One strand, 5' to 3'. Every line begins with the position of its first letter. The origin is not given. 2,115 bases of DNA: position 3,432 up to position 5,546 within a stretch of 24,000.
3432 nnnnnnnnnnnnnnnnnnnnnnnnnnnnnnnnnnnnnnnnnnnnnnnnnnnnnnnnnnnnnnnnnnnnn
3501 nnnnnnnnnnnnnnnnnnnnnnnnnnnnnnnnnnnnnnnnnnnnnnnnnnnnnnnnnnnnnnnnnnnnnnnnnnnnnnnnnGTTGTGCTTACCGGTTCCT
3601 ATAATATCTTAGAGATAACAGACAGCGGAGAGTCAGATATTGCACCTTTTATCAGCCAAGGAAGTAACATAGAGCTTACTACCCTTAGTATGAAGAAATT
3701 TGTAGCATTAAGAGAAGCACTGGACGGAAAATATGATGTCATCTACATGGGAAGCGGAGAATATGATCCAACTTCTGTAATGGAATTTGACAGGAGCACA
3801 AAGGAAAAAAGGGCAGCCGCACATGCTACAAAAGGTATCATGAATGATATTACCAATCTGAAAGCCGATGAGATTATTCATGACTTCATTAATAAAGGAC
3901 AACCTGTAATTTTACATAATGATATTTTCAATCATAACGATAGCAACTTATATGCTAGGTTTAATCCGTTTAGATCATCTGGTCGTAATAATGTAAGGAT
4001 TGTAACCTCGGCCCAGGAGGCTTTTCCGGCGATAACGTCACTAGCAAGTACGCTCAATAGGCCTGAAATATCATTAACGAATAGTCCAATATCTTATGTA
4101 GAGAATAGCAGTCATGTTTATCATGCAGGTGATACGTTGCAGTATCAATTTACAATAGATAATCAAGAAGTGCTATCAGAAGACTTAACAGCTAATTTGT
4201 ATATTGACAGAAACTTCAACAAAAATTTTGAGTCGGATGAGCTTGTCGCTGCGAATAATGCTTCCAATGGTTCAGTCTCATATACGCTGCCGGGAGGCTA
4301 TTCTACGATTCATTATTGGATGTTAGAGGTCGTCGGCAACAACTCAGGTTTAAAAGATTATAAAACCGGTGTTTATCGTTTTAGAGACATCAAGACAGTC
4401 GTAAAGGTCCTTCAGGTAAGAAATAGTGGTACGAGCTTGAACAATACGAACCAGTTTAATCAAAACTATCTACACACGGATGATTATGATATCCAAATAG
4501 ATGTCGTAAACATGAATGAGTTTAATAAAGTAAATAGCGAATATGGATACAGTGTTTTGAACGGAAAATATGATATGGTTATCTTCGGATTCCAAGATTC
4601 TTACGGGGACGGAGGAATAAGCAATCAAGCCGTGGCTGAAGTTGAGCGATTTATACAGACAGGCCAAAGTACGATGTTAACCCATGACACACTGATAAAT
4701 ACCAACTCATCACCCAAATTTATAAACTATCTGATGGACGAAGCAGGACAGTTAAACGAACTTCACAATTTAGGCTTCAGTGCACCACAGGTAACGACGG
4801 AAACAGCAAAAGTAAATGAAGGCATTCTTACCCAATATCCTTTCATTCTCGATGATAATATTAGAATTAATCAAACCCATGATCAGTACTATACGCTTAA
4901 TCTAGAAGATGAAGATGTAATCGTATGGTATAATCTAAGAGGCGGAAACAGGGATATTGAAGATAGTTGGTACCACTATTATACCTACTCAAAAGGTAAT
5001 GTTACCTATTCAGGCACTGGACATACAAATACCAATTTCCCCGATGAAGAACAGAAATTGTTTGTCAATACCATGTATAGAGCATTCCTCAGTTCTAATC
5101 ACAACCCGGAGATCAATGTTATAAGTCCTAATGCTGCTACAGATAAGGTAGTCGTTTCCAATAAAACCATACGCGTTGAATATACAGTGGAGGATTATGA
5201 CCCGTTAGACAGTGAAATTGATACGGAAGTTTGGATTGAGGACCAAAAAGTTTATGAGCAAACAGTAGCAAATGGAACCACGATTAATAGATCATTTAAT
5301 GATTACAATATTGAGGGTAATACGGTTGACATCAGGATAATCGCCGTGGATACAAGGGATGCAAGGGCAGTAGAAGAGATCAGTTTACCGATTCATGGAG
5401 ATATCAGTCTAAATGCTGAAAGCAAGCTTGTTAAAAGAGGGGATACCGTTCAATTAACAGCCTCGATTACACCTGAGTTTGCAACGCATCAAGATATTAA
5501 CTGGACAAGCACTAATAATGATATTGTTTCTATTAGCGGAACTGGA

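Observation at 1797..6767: Unusual architecture of the 1,656-aa protein: vWA + duplicated ThuA-like/Ig supermodule + Big_2 pair + unassigned termini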

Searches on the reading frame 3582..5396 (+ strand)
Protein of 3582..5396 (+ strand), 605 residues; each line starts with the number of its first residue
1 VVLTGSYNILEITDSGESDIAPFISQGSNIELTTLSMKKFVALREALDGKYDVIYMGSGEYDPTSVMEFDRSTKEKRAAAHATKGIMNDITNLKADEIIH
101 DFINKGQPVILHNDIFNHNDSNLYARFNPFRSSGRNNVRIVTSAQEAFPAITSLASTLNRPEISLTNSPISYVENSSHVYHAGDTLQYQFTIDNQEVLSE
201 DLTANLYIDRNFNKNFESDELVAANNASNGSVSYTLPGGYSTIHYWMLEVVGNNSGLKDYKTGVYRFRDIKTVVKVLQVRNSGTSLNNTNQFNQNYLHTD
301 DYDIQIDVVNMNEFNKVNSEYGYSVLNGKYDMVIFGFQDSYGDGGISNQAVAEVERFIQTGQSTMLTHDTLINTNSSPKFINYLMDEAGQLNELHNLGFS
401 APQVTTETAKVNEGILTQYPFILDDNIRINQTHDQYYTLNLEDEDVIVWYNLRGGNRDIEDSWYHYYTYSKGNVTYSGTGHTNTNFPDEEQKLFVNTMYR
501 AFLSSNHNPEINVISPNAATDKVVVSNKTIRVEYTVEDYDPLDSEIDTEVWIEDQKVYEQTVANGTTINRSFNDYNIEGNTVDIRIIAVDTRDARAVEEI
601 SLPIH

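Call 31: find_homologous_proteins(query=A2, max_evalue=0.001)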
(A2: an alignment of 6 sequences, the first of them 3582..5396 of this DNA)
Query A2 (6 sequences) (605 aa, profile of the alignment): 230 proteins with E <= 0.001 among 8000 candidates; the best 120 are listed.
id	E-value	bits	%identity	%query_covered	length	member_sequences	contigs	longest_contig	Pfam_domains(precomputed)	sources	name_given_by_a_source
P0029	3.6e-172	593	28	80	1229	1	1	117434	PF13620.13,PF17210.10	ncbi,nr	ncbi:MAG: DUF5057 domain-containing protein [Desulfosporosinus sp.]|nr:DUF5057 domain-containing pro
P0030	3.9e-172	593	32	80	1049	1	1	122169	-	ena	-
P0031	6.4e-172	592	27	95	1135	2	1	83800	PF13620.13,PF17210.10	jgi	-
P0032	7.3e-172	592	28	88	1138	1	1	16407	PF13620.13,PF17210.10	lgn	-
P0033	2.2e-171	590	30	98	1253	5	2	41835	PF00754.32,PF22633.4,PF17210.10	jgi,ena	-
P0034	1.7e-169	584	27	85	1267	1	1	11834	PF13620.13,PF17210.10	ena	-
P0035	1.0e-168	581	31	80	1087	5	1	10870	-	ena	-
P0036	2.7e-164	567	31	80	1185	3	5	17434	-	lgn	-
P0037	3.2e-161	557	30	85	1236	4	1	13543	PF16480.11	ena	-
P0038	1.3e-157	545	29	85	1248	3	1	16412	-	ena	-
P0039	9.6e-155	535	30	82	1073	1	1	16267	-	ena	-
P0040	1.2e-151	525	29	93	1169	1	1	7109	-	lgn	-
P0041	1.7e-149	518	43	100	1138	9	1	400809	PF02368.25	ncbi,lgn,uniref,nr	ncbi:DUF5057 domain-containing protein [Anoxybacteroides rupiense]|uniref:DUF5057 domain-containing 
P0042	5.4e-148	513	32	97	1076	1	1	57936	-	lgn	-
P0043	1.2e-145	505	43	99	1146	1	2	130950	PF02368.25,PF26918.1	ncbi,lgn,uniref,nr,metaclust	ncbi:DUF5057 domain-containing protein [Anoxybacteroides tepidamans]|uniref:DUF5057 domain-containin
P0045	3.1e-144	500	43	99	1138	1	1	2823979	PF02368.25,PF26918.1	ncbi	ncbi:DUF5057 domain-containing protein [Anoxybacillus flavithermus]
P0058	7.1e-140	486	43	99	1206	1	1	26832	PF21461.4,PF06283.18,PF02368.25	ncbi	-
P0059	8.1e-140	486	46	99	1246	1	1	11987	PF02368.25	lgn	-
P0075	1.1e-135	472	46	99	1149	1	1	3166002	PF02368.25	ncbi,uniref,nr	ncbi:DUF5057 domain-containing protein [Bacillus sp. FJAT-29790]|uniref:DUF5057 domain-containing pr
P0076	1.6e-135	472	44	97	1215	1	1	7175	PF21461.4,PF06283.18,PF02368.25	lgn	-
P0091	4.8e-131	457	42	98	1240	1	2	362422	PF16480.11,PF02368.25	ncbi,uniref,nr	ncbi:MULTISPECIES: DUF5057 domain-containing protein [Paenibacillus]|uniref:DUF5057 domain-containin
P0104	4.9e-127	444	42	99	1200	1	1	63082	PF16480.11,PF02368.25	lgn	-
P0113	5.7e-126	440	41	97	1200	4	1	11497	PF26182.1,PF16480.11,PF02368.25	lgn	-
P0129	8.3e-123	430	47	99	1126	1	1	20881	PF19077.7,PF17936.8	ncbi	ncbi:DUF5057 domain-containing protein [Clostridium sp.]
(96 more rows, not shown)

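Call 33: find_encoding_contigs(protein=P0129, flank=10000, max_places=2)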
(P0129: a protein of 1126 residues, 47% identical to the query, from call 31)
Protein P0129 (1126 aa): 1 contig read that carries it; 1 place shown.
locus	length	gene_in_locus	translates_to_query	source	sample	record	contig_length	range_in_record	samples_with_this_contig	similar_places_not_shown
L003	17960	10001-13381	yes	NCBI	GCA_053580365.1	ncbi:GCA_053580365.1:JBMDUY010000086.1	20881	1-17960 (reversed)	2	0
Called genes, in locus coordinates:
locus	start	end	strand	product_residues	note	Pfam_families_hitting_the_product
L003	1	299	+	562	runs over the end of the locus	PF05157:MshEN, PF00437:T2SSE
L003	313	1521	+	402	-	PF28597:T2SSF_N, PF00482:T2SSF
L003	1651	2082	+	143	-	PF07963:N_methyl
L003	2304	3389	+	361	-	PF06723:MreB_Mbl (faint), PF11104:PilM_2, PF14450:FtsA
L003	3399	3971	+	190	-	PF05137:PilN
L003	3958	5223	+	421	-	-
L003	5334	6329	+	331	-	PF07963:N_methyl (weak)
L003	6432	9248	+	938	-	-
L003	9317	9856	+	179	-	PF07963:N_methyl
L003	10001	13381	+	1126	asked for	PF17936:Big_6, PF19077:Big_13, PF17936:Big_6, PF19077:Big_13, PF17936:Big_6 (weak)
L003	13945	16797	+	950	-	PF07691:PA14 (faint)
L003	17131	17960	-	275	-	PF00375:SDF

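Call 35: find_encoding_contigs(protein=P0045, flank=10000, max_places=1)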
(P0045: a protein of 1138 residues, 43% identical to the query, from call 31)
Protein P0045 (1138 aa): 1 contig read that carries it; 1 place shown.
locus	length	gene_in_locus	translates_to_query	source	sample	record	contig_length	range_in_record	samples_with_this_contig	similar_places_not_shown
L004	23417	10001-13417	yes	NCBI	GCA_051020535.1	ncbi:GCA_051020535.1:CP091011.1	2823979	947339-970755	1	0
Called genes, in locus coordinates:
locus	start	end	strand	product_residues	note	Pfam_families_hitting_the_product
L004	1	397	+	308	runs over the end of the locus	PF01379:Porphobil_deam, PF03900:Porphobil_deamC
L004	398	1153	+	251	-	PF02602:HEM4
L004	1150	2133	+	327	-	PF00490:ALAD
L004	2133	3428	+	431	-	PF00202:Aminotran_3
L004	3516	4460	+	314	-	PF20918:SPOCS_spoVID-N, PF01476:LysM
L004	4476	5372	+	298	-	-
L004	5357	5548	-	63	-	PF27064:YszA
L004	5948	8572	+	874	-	PF00133:tRNA-synt_1, PF09334:tRNA-synt_1g, PF13603:tRNA-synt_1_2, PF09334:tRNA-synt_1g, PF01406:tRNA-synt_1e (weak), PF08264:Anticodon_1, PF10458:Val_tRNA-synt_C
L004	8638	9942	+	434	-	PF08245:Mur_ligase_M, PF27239:FOL3_C, PF02875:Mur_ligase_C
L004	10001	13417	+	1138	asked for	PF02368:Big_2, PF26918:Ig_Eae (weak)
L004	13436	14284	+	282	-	PF12796:Ank_2, PF13637:Ank_4, PF00023:Ank, PF13637:Ank_4, PF12796:Ank_2, PF13857:Ank_5, PF12796:Ank_2, PF00023:Ank, +5 more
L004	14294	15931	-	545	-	-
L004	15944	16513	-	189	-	PF07963:N_methyl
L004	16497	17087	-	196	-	PF07963:N_methyl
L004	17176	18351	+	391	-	-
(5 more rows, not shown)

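Call 36: find_encoding_contigs(protein=P0059, flank=10000, max_places=1)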
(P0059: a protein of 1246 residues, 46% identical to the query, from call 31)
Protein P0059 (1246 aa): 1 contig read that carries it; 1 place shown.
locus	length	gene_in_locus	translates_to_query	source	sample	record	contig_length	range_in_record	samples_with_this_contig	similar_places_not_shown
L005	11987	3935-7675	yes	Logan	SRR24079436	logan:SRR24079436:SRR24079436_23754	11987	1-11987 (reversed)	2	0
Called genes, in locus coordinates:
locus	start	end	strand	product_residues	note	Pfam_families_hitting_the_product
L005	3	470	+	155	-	?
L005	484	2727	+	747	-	-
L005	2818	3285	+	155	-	PF07963:N_methyl (weak)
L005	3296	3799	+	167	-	-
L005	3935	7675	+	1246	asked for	PF02368:Big_2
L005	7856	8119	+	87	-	PF10719:ComFB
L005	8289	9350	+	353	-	PF01321:Creatinase_N, PF00557:Peptidase_M24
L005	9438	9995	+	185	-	PF08207:EFP_N, PF01132:EFP, PF09285:Elong-fact-P_C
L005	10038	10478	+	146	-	-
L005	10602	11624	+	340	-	PF19568:Spore_III_AA, PF03266:NTPase_1 (faint)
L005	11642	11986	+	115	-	?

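Call 51: search_protein_families(library=pfam, proteins=[L005:484-2727:+, L005:3-470:+, L005:2818-3285:+, L005:3296-3799:+, L003:6432-9248:+, L003:13945-16797:+], max_evalue=0.1)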
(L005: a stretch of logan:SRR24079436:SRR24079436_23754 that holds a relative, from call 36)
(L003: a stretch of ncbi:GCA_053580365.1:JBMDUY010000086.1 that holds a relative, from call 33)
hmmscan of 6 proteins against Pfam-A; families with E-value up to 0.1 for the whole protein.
L005:484-2727:+ (747 aa): 2 families
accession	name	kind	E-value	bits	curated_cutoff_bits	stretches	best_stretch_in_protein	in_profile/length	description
PF14341.11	PilX_N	-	0.0041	17.5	25.5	1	10-60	1-51/51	PilX N-terminal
PF10833.13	DUF2572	-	0.0041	17.3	23.8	1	578-668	100-187/219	Protein of unknown function (DUF2572)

L005:3-470:+ (155 aa): 0 families

L005:2818-3285:+ (155 aa): 1 family
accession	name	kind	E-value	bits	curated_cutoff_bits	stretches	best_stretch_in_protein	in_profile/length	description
PF07963.17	N_methyl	-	2.4e-05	24.1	21.2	1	8-31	4-27/27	Prokaryotic N-terminal methylation motif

L005:3296-3799:+ (167 aa): 1 family
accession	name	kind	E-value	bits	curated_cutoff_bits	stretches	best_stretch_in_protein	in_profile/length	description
PF11773.13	ComGE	-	0.055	13.8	25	1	2-47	3-48/82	Competence system putative prepilin ComGE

L003:6432-9248:+ (938 aa): 2 families
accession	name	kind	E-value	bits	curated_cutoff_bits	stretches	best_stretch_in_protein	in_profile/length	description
PF10833.13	DUF2572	-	2e-05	24.8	23.8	1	828-895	149-217/219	Protein of unknown function (DUF2572)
PF18576.7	HTH_52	-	0.043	14.5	26.6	1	92-132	24-64/64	Helix-turn-helix domain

L003:13945-16797:+ (950 aa): 5 families
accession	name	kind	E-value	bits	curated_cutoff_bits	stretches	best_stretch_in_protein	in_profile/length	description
PF07691.17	PA14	-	6.4e-06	26.5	24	1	425-505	49-132/147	PA14 domain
PF19077.6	Big_13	-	0.00029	21.7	27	1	165-234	30-94/102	Bacterial Ig-like domain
PF17936.7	Big_6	-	0.00051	20.7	27.6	1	161-236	12-79/83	Bacterial Ig domain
PF10528.15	GLEYA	-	0.0042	17.8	26.2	1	426-506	5-89/91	GLEYA domain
PF13620.12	CarboxypepD_reg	-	0.0084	16.9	32.3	1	40-103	2-63/82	Carboxypeptidase regulatory-like domain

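Call 59: predict_structure(alignment_id=A3)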
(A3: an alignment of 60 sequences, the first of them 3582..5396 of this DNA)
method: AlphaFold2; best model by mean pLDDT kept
length: 605 residues; sequences in the alignment: 60
mean_pLDDT: 91.0   pTM: 0.90
mean pLDDT of the five models: 91.0, 89.7, 88.8, 88.7, 88.4
residues with pLDDT >= 90: 438; 70-90: 145; 50-70: 21; < 50: 1
segments of 3 or more residues with pLDDT < 50: none
pLDDT, mean of each block of 10 residues (from residue 1): 82 97 86 97 96 97 89 81 92 98 97 98 98 95 94 90 96 91 97 89 96 92 90 95 97 96 97 94 84 93 94 86 86 82 73 92 89 61 86 86 92 96 97 92 97 93 96 92 86 96 92 86 74 94 93 94 96 81 94 93 84
secondary structure, 60 per line:
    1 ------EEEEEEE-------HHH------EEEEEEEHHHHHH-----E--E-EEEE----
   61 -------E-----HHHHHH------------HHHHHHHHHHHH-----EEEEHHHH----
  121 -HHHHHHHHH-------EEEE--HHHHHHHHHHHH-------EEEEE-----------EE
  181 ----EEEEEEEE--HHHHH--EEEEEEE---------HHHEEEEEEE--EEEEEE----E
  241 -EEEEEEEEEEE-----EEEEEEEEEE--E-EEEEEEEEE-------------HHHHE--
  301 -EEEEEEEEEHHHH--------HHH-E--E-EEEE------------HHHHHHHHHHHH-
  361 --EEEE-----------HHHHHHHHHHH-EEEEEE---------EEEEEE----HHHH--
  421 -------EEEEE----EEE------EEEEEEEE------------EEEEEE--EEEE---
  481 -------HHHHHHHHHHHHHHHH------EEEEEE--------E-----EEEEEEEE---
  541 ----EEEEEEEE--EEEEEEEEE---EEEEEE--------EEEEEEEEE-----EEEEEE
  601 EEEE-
elements in order: E7-13 E30-36 H37-42 E53-56 H74-79 H92-103 E109-112 H113-116 H122-130 E138-141 H144-155 E163-167 E185-192 H195-199 E202-208 E221-227 E230-235 E242-252 E258-267 E272-280 H294-297 E302-310 H311-314 E332-335 H348-359 E363-366 H378-388 E390-395 E405-410 H415-418 E428-432 E437-439 E446-453 E466-471 E474-477 H488-503 E510-515 E530-537 E545-552 E555-563 E567-572 E581-589 E595-604

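Call 64: fold_search(model_id=the predicted structure, library=pdb)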
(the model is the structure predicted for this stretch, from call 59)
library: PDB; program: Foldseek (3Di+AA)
matches with E <= 10: 1994; with E <= 0.001: 196
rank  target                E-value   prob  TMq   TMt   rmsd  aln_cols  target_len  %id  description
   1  8u01                  7.1e-08  1.00  0.15  0.11  22.7       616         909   10  Crystal Structure of the Glycoside Hydrolase Family 2 TIM Barrel-domain Containing Protein from Phocaeicola plebeius (released 2023-09-27)
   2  6dxu_C                1.0e-07  0.99  0.13  0.11  22.7       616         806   10  Crystal Structure of Parabacteroides merdae Beta-Glucuronidase (GUS) (released 2019-02-27)
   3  9u5z_E                1.4e-07  0.99  0.13  0.06  29.2       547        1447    8  C3 convertases zymogen C4b2 in activation state (released 2026-01-14)
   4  6d7j_B                1.7e-07  0.99  0.13  0.10  21.6       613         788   10  The Crystal Structure of Parabacteroides merdae Beta-Glucuronidase (GUS) with Glycerol in Active-Site (released 2019-05-01)
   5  9qk2_F                1.8e-07  0.99  0.13  0.13  29.7       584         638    9  Structure of the Complement classical and lectin pathway C3 convertase in complex with substrate C3 (released 2025-12-24)
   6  3hs0_F                2.8e-07  1.00  0.13  0.13  23.0       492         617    5  Cobra Venom Factor (CVF) in complex with human factor B (released 2009-07-07)
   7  6dxu_A                3.3e-07  0.99  0.13  0.11  22.5       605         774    9  Crystal Structure of Parabacteroides merdae Beta-Glucuronidase (GUS) (released 2019-02-27)
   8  6d7j_C                4.0e-07  0.98  0.13  0.10  23.0       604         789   10  The Crystal Structure of Parabacteroides merdae Beta-Glucuronidase (GUS) with Glycerol in Active-Site (released 2019-05-01)
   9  9u61_C                4.2e-07  1.00  0.15  0.14  18.4       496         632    8  CP/MBL pathways C3 convertase C4b2a and C3 complex (released 2026-01-14)
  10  9npe_B                4.2e-07  0.99  0.14  0.12  23.5       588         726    8  Crystal structure of the inactive conformation of a glycoside hydrolase (CapGH2b) from the GH2 family in the space gro (released 2025-11-12)
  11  6dxu_B                4.2e-07  0.98  0.13  0.11  22.9       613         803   10  Crystal Structure of Parabacteroides merdae Beta-Glucuronidase (GUS) (released 2019-02-27)
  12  6d7j_A                4.2e-07  0.98  0.13  0.10  25.7       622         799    9  The Crystal Structure of Parabacteroides merdae Beta-Glucuronidase (GUS) with Glycerol in Active-Site (released 2019-05-01)
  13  2xwx_A                4.5e-07  1.00  0.14  0.21  20.4       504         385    8  Vibrio cholerae colonization factor GbpA crystal structure (released 2011-11-16)
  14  8oq3_A                4.5e-07  0.99  0.14  0.06  28.5       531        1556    8  Structure of methylamine treated human complement C3 (released 2024-02-21)
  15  9u62_E                5.9e-07  0.99  0.14  0.06  28.6       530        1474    9  AP pathways C3 convertase C3bBbP and C3 complex (released 2026-01-14)
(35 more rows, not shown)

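Call 65: search_solved_structures(query=A2, max_evalue=10, show_alignments=2)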
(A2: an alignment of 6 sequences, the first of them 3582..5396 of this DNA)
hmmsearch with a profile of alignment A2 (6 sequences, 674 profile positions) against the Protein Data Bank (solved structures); distinct sequences matched with E-value up to 10: 0.
